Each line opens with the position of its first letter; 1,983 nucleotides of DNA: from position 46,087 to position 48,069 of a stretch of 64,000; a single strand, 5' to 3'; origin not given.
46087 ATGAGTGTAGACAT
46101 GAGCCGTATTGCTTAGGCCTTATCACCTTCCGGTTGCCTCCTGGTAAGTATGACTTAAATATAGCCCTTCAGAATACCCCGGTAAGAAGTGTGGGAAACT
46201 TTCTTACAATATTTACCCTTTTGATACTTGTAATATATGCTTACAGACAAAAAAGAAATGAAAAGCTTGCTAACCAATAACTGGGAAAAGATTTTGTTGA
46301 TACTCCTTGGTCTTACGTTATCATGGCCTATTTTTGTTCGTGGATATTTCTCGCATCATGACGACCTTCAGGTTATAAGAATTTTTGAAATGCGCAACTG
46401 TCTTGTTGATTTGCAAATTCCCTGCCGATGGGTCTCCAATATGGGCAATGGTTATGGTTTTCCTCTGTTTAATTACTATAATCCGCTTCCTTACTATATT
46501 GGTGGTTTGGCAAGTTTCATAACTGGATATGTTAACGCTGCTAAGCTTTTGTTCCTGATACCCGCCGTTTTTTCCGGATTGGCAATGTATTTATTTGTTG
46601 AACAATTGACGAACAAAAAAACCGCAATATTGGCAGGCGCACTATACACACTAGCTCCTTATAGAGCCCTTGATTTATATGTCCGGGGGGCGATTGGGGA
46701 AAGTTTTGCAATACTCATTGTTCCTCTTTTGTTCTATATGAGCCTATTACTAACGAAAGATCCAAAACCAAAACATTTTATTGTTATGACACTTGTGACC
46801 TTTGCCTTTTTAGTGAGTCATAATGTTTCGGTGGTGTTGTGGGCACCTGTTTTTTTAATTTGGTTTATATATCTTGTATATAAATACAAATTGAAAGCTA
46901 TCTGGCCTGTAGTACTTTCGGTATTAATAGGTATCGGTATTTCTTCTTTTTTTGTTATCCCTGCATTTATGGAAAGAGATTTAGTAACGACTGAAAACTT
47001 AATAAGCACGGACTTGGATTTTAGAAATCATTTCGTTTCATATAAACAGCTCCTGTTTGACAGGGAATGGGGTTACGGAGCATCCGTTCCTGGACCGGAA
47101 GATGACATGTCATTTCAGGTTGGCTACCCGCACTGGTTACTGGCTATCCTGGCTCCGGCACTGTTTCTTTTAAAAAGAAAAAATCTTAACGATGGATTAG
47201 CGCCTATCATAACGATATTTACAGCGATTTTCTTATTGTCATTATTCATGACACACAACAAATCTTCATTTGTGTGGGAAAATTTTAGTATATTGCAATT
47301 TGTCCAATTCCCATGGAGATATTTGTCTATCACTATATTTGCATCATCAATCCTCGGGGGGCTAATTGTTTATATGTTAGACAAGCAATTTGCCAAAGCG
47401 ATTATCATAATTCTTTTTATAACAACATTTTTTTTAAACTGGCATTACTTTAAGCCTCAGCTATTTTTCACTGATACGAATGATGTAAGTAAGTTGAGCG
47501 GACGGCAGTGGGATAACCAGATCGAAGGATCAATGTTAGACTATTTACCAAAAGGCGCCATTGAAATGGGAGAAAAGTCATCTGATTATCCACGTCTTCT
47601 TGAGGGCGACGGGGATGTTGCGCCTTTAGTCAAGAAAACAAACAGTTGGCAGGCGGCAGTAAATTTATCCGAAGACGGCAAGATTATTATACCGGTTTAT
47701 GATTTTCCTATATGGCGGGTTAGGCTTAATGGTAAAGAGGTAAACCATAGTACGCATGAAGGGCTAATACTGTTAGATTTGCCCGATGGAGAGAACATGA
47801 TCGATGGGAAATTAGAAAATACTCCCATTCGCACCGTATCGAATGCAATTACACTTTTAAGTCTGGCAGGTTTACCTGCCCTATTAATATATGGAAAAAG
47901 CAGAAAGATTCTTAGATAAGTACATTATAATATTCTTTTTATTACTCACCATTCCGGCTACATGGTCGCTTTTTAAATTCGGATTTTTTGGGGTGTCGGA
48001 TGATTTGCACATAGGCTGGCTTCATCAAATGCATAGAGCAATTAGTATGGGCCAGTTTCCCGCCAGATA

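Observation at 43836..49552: Tandem amplification of a second GT-C-like family with signature '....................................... ... (D/S)REWGYG(A/S)S.PG ... FPWRFL'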

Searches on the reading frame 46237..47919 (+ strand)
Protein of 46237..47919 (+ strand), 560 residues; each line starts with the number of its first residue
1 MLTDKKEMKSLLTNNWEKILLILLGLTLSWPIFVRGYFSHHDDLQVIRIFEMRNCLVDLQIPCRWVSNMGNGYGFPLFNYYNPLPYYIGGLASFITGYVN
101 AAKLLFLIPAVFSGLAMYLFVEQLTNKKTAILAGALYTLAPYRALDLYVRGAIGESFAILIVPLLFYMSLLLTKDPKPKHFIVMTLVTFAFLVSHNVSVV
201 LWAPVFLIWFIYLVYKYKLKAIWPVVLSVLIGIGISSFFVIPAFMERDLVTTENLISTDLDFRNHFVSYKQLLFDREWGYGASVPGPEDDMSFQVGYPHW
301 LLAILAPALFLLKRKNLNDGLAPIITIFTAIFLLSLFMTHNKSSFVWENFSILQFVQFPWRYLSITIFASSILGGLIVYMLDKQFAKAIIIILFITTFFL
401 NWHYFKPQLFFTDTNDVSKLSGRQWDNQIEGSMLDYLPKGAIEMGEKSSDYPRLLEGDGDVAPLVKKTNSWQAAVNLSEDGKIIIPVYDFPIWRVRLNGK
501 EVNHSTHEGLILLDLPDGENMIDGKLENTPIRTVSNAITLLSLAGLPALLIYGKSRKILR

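Call 5: search_protein_families(library=pfam, proteins=[window:46237-47919:+], max_evalue=0.1)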
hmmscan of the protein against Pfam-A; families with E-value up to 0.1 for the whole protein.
window:46237-47919:+ (560 aa): 1 family
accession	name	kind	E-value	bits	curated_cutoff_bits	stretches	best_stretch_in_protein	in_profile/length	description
PF10131.15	PTPS_related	-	3.3e-14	52.7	26.4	1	78-408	1-313/621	6-pyruvoyl-tetrahydropterin synthase related domain; membrane protein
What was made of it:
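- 46237..47919 (+): B2, stand-alone PF10131 GT-C enzyme (560 aa); putative catalytic Asp42 at nt 46360-46362. It overlaps B1 by 44 nt and B3 by 29 nt. PF10131 hit at 52.7 bits (call 5).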

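Call 6: search_protein_families(library=ncbifam, proteins=[window:46237-47919:+], max_evalue=0.1)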
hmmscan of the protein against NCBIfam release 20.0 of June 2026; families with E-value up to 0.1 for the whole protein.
window:46237-47919:+ (560 aa): 1 family
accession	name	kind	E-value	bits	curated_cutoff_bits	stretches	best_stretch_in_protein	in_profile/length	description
NF045900.1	HisKinCpxALeg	equivalog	0.032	13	800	1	314-386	106-177/451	two-component system sensor histidine kinase CpxA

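Call 8: find_encoding_contigs(protein=window:46237-47919:+, flank=10000, max_places=6)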
Protein window:46237-47919:+ (560 aa): no gene with exactly this product is on record in the collection.

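Call 9: find_homologous_proteins(query=window:46237-47919:+)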
Query window:46237-47919:+ (560 aa): 1374 proteins with E <= 0.001 among 8000 candidates; the best 120 are listed.
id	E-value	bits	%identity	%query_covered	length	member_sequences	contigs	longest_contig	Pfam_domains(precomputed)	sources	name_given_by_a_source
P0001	0.0e+0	1266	100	100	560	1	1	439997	PF10131.16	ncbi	-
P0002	1.0e-174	600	51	98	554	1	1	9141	PF10131.16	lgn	-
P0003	1.2e-174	600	50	95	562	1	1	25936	PF10131.16,PF13231.13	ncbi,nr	ncbi:MAG: 6-pyruvoyl-tetrahydropterin synthase-related protein [Candidatus Staskawiczbacteria bacter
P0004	3.1e-173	595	49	95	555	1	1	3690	PF10131.16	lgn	-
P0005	4.8e-173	595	49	95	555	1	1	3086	PF10131.16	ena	-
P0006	5.3e-173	595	49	95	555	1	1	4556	PF10131.16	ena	-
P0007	1.4e-172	593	50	99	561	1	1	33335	PF10131.16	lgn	-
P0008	2.9e-172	592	49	99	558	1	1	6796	PF10131.16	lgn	-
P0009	7.2e-172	591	51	99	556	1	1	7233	-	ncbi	-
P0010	8.0e-171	587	50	99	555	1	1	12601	PF10131.16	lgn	-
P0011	3.5e-170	585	48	95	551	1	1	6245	PF10131.16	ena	-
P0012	3.5e-170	585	50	99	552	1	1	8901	PF10131.16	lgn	-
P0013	7.2e-170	584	47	99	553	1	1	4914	PF10131.16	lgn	-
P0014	2.3e-169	583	47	94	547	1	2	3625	PF10131.16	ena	-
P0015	3.7e-169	582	49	98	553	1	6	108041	PF10131.16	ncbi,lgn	-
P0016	1.2e-168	580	50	98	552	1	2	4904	PF10131.16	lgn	-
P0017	1.6e-168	580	48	99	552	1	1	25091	PF10131.16,PF13231.13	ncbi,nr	ncbi:glycosyltransferase family 39 protein [Candidatus Daviesbacteria bacterium]|nr:glycosyltransfer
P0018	2.4e-168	579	49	98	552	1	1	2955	PF10131.16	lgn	-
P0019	3.9e-168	579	48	98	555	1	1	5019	PF10131.16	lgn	-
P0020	4.4e-168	578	46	99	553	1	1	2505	PF10131.16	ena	-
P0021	7.4e-168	578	47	99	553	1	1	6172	PF10131.16,PF13231.13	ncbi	-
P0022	8.3e-168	577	47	94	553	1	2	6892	PF10131.16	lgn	-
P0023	8.4e-168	577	48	99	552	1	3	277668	PF10131.16,PF13231.13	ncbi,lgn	-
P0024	2.4e-167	576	47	100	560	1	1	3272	PF10131.16,PF13231.13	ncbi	-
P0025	3.1e-167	576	45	99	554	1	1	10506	PF10131.16,PF13231.13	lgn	-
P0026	3.5e-167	575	49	99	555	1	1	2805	PF10131.16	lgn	-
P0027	6.6e-167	574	46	99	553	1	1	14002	PF10131.16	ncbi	-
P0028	8.7e-167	574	46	99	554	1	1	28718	PF10131.16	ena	-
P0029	1.1e-166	574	45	99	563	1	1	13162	PF10131.16,PF13231.13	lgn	-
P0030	1.4e-166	573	47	98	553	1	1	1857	PF10131.16,PF02516.21,PF13231.13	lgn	-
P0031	1.5e-166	573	48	98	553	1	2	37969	PF10131.16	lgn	-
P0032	1.6e-166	573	48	94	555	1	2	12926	PF10131.16,PF09586.17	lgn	-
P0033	1.7e-166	573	45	99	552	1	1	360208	PF10131.16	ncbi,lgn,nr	ncbi:MAG: 6-pyruvoyl-tetrahydropterin synthase-related protein [Candidatus Daviesbacteria bacterium]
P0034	2.2e-166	573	48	95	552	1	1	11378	PF10131.16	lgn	-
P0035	2.5e-166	573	47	99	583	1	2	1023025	PF10131.16,PF02516.21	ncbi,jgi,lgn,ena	-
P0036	2.5e-166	573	49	98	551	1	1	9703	PF10131.16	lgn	-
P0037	1.0e-165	571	46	99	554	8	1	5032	PF10131.16,PF02516.21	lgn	-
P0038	2.1e-165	569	47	98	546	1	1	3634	PF10131.16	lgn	-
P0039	3.0e-165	569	48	99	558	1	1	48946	PF10131.16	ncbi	-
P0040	3.7e-165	569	46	99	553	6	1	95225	PF10131.16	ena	-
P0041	4.1e-165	569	46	99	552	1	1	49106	PF10131.16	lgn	-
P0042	1.5e-164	567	47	98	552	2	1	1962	PF10131.16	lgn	-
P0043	1.9e-164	566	45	98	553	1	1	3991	PF10131.16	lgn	-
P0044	2.2e-164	566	45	99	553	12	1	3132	PF10131.16,PF02516.21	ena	-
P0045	2.5e-164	566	46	99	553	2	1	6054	PF10131.16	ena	-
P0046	2.9e-164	566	47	98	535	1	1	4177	PF10131.16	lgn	-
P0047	3.5e-164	565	47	96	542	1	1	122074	PF10131.16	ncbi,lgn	-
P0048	6.1e-164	565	46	99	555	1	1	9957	PF10131.16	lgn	-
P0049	6.4e-164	565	48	98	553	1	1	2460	PF10131.16,PF13231.13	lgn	-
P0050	8.3e-164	564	47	95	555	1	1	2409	PF10131.16,PF09586.17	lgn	-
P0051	2.5e-163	563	46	98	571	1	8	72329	PF10131.16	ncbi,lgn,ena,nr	ncbi:hypothetical protein ISR94_01305 [Candidatus Microgenomates bacterium]|nr:hypothetical protein 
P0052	4.1e-163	562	49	98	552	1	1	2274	PF10131.16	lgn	-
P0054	6.5e-163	561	48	94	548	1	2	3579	PF10131.16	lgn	-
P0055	8.2e-163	561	47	98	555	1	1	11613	PF10131.16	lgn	-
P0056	3.8e-162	559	46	97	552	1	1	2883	PF10131.16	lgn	-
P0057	5.9e-162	558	47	98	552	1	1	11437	PF10131.16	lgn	-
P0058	6.7e-162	558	46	99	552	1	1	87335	PF10131.16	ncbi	-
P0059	7.6e-162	558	45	98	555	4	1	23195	PF10131.16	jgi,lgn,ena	-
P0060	9.2e-162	557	45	98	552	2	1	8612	PF10131.16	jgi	jgi:hypothetical protein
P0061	1.1e-161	557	47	98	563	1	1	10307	PF10131.16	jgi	jgi:hypothetical protein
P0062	1.2e-161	557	48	99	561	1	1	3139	PF10131.16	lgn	-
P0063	1.3e-161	557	46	99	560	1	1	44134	PF10131.16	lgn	-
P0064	1.3e-161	557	48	98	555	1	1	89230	PF10131.16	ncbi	-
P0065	1.5e-161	557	47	98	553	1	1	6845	PF10131.16,PF09586.17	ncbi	-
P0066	1.6e-161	557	46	98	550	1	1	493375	PF10131.16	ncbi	-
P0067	1.7e-161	557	45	98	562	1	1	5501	PF10131.16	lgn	-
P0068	2.2e-161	556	48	98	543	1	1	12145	PF10131.16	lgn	-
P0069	3.3e-161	556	46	99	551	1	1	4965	PF10131.16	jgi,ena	-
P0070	4.1e-161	555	46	99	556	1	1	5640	PF10131.16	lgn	-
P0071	4.6e-161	555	46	97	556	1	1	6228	PF10131.16,PF13231.13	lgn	-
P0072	7.0e-161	555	47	98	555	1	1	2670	PF10131.16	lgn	-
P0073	7.6e-161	554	46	98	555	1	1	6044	PF10131.16,PF13231.13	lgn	-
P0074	1.3e-160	554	47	94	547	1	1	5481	PF10131.16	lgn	-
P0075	1.6e-160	553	46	98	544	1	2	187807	PF10131.16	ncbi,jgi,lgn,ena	-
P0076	2.0e-160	553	46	98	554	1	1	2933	PF10131.16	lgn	-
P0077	2.2e-160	553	48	96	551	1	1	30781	PF10131.16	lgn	-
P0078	2.4e-160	553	46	98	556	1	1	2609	PF10131.16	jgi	-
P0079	2.7e-160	553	46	98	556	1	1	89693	PF10131.16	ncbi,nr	ncbi:MAG: 6-pyruvoyl-tetrahydropterin synthase-related protein [Candidatus Daviesbacteria bacterium]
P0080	2.8e-160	553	48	98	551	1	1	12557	PF10131.16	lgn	-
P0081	4.4e-160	552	45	99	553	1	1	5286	PF10131.16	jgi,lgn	jgi:hypothetical protein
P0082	4.5e-160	552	47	98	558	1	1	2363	PF10131.16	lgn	-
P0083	5.1e-160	552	47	98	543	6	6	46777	PF10131.16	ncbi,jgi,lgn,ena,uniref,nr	ncbi:hypothetical protein A3C59_01210 [Candidatus Daviesbacteria bacterium RIFCSPHIGHO2_02_FULL_36_1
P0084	6.6e-160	551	45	98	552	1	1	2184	PF10131.16,PF02516.21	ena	-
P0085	9.1e-160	551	45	98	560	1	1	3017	PF10131.16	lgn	-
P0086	1.1e-159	551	46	99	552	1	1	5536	PF10131.16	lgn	-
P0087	1.1e-159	551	45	99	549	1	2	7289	PF10131.16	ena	-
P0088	1.3e-159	550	46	99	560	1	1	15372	PF10131.16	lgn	-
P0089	1.5e-159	550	47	98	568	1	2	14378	PF10131.16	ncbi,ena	-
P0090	1.7e-159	550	46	98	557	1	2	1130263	PF10131.16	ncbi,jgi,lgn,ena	ncbi:MAG: 6-pyruvoyl-tetrahydropterin synthase-related protein [Microgenomates group bacterium]|jgi:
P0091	1.7e-159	550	45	98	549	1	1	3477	PF10131.16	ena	-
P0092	2.0e-159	550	48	99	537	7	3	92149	PF10131.16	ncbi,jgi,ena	-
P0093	2.5e-159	549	45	99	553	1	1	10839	PF10131.16,PF13231.13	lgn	-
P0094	2.6e-159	549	46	98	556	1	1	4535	PF10131.16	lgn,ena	-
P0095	2.6e-159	549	47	97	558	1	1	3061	PF10131.16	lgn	-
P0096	2.7e-159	549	45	98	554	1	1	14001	PF10131.16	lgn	-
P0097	5.4e-159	548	45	99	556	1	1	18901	PF10131.16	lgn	-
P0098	5.7e-159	548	44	97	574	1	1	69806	PF10131.16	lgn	-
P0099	5.8e-159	548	47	98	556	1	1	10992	PF10131.16,PF02516.21,PF13231.13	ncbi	-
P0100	6.6e-159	548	46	98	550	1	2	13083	PF10131.16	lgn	-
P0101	7.6e-159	548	45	98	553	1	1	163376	PF10131.16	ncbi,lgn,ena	-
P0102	8.4e-159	548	45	99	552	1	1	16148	PF10131.16,PF13231.13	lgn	-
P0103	8.8e-159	548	46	98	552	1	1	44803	PF10131.16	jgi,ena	-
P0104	1.1e-158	547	46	94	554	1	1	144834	PF10131.16,PF13231.13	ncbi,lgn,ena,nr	ncbi:MAG: Uncharacterized protein G01um10147_73 [Microgenomates group bacterium Gr01-1014_7]|nr:MAG:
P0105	1.4e-158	547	44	98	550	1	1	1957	PF10131.16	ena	-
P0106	1.8e-158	547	45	99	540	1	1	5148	PF10131.16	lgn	-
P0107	2.0e-158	546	46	98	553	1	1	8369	PF10131.16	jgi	jgi:hypothetical protein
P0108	2.0e-158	546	47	97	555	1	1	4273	PF10131.16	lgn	-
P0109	2.0e-158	546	46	98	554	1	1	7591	PF10131.16,PF09586.17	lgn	-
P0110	2.1e-158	546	46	98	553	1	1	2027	PF10131.16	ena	-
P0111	2.1e-158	546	45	98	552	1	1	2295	PF10131.16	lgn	-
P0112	2.1e-158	546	46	98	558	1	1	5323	PF10131.16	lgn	-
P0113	2.2e-158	546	46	98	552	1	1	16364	PF10131.16,PF13231.13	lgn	-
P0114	2.8e-158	546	46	99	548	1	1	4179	PF10131.16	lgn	-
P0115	3.4e-158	546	48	94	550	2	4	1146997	PF10131.16,PF13231.13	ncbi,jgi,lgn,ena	jgi:hypothetical protein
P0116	4.2e-158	545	45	98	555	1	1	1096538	PF10131.16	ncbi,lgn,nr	ncbi:MAG: 6-pyruvoyl-tetrahydropterin synthase-related protein [Candidatus Daviesbacteria bacterium]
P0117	4.8e-158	545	45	99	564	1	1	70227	PF10131.16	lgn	-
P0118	5.0e-158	545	48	92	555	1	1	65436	PF10131.16,PF13231.13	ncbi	-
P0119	5.5e-158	545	45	99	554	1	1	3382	PF10131.16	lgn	-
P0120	5.6e-158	545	46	98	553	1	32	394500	PF10131.16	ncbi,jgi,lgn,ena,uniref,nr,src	ncbi:MAG: hypothetical protein UT77_C0001G0059 [Candidatus Daviesbacteria bacterium GW2011_GWC2_40_1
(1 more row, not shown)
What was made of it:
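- Several B2 orthologs carry a precomputed secondary STT3 (PF02516) hit (call 9).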

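Call 10: find_encoding_contigs(protein=P0001, flank=10000, max_places=3)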
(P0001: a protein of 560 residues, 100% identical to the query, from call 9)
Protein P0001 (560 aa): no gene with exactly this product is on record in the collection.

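Call 11: find_encoding_contigs(protein=P0116, flank=10000, max_places=2)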
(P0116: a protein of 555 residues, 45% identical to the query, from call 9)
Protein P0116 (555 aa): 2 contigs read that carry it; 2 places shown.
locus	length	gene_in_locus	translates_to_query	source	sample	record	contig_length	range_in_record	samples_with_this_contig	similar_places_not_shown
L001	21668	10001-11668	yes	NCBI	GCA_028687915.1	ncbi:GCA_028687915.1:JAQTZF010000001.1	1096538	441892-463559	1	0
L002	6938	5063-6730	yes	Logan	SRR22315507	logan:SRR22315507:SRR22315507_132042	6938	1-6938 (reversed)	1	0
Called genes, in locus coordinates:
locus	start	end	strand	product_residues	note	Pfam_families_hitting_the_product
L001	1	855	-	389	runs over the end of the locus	-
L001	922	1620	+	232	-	PF00535:Glycos_transf_2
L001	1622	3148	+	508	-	PF02366:PMT, PF13231:PMT_2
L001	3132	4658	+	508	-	-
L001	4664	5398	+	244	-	PF00535:Glycos_transf_2, PF10111:Glyco_tranf_2_2 (weak), PF13641:Glyco_tranf_2_3 (faint)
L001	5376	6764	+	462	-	PF13231:PMT_2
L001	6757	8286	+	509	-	PF02366:PMT (weak), PF13231:PMT_2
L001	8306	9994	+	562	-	PF11992:TgpA_N (weak)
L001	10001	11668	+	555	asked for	PF10131:PTPS_related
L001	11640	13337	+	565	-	-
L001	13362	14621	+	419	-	-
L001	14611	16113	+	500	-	PF01943:Polysacc_synt, PF13440:Polysacc_synt_3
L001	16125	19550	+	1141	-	PF12979:DUF3863 (weak)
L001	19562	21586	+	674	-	-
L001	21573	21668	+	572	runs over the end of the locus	PF02366:PMT (weak), PF13231:PMT_2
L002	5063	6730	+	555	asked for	PF10131:PTPS_related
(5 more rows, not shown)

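Call 12: find_encoding_contigs(protein=P0090, flank=10000, max_places=2)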
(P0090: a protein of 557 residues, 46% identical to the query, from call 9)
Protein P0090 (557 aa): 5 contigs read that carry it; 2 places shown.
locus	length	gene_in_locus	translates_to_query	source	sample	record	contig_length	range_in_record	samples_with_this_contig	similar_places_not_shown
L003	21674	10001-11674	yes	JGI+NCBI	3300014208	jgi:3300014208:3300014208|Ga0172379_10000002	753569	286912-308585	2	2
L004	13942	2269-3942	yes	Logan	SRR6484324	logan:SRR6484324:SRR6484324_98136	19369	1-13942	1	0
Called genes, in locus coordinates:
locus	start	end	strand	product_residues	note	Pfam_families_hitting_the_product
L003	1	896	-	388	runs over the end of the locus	-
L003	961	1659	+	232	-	PF00535:Glycos_transf_2, PF10111:Glyco_tranf_2_2, PF13641:Glyco_tranf_2_3 (faint)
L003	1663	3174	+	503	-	PF02366:PMT, PF13231:PMT_2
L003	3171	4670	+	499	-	-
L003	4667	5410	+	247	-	PF00535:Glycos_transf_2, PF13641:Glyco_tranf_2_3 (weak)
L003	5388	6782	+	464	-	PF13231:PMT_2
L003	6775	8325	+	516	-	PF13231:PMT_2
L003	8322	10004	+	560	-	PF09586:YfhO (faint)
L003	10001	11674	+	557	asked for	PF10131:PTPS_related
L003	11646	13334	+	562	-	-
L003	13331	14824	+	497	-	PF01943:Polysacc_synt, PF13440:Polysacc_synt_3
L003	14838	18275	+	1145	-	PF12979:DUF3863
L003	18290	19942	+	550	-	PF02366:PMT, PF13231:PMT_2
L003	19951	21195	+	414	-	-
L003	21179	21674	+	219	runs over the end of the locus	-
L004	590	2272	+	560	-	PF09586:YfhO (faint)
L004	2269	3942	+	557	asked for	PF10131:PTPS_related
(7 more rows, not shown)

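Call 13: find_related_loci(query=window:46237-47919:+, collection=genome_contigs, flank=10000)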
Query window:46237-47919:+ (560 aa) in genome_contigs; peptide patterns used: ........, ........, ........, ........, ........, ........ (x = any residue, [..] = any of these).
19 stretches matched a pattern, but none encodes a relative of the query by tblastn (E <= 1e-3).
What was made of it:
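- Tried and rejected: find_related_loci with the single protein found nothing (call 13).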

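Call 15: find_related_loci(query=A1, collection=genome_contigs, flank=10000)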
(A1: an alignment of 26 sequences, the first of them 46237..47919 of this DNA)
Query A1 (560 aa) in genome_contigs; peptide patterns used: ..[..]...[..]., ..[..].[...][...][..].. (x = any residue, [..] = any of these).
250 stretches matched a pattern; 197 encode a relative of the query (tblastn E <= 1e-3); the best 80 are kept; 80 distinct loci.
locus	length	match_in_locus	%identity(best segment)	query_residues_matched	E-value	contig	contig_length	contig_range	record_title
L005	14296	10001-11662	48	6-560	1e-173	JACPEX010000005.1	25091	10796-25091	MAG: Candidatus Daviesbacteria bacterium isolate NC_groundwater_346_Ag_B-0.1um_38_13 GD18-4_B1_scaffold_76857, whole gen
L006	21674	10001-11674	45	2-560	8e-171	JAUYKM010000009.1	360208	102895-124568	MAG: Candidatus Daviesbacteria bacterium isolate C24_metabat.bin.195_sub C24_k141_65138, whole genome shotgun sequence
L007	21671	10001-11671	48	3-560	4e-170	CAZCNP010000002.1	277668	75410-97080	MAG TPA_asm: uncultured Gammaproteobacteria bacterium isolate binchicken_co38_1123 genome assembly, contig: NODE_94_leng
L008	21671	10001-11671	48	3-557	1e-168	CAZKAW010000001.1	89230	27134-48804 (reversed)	MAG TPA_asm: uncultured Gammaproteobacteria bacterium isolate binchicken_co38_470 genome assembly, contig: NODE_653_leng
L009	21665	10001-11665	46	2-550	3e-168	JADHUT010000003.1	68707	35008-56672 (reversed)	MAG: Candidatus Microgenomates bacterium isolate BS150m-G53 BS-150m-C278, whole genome shotgun sequence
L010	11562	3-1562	49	40-557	6e-165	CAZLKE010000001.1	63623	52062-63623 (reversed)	MAG TPA_asm: uncultured Gammaproteobacteria bacterium isolate SRP050083_co1_414 genome assembly, contig: NODE_94_length_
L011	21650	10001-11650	46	8-559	8e-165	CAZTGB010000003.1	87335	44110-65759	MAG TPA_asm: uncultured Gammaproteobacteria bacterium isolate SRP090828_co3_120 genome assembly, contig: NODE_14_length_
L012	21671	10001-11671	45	4-558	1e-163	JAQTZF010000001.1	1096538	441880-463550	MAG: Candidatus Daviesbacteria bacterium isolate STC_54 NODE_2_length_1096538_cov_10.617223_Sandtown_C, whole genome sho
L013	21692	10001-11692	46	6-560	1e-163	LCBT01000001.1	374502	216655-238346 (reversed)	MAG: Candidatus Daviesbacteria bacterium GW2011_GWA1_41_61 UU73_C0001, whole genome shotgun sequence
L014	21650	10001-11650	47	7-557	2e-163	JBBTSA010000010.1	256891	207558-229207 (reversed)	MAG: Patescibacteria group bacterium isolate H51-bin048_1 H51_bin048_1_000000000010, whole genome shotgun sequence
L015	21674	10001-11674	45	5-560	4e-163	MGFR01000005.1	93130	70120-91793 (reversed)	MAG: Candidatus Woesebacteria bacterium RBG_13_46_13 RBG_13_scaffold_25, whole genome shotgun sequence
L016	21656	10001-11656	46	7-557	6e-163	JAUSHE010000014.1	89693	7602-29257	MAG: Candidatus Daviesbacteria bacterium isolate E14_metabat.bin.170_sub E14_k141_1409817, whole genome shotgun sequence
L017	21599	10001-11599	47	6-545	1e-162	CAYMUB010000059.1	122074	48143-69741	MAG TPA_asm: uncultured Gammaproteobacteria bacterium isolate binchicken_co203_488 genome assembly, contig: k141_370093,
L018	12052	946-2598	45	4-557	1e-162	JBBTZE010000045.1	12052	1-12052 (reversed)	MAG: Patescibacteria group bacterium isolate H51-bin069_1 H51_bin069_1_000000000045, whole genome shotgun sequence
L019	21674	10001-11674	47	5-559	3e-162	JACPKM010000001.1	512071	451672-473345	MAG: Candidatus Daviesbacteria bacterium isolate NC_groundwater_494_Ag_S-0.1um_37_28 S35_SO-1_scaffold_33038, whole geno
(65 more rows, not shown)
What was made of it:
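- Tried and rejected: The alignment-based scan worked (call 15).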

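Call 24: search_solved_structures(query=A1, max_evalue=1)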
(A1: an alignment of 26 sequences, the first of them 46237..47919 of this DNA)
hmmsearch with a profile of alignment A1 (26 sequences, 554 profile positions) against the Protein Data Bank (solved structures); distinct sequences matched with E-value up to 1: 0.
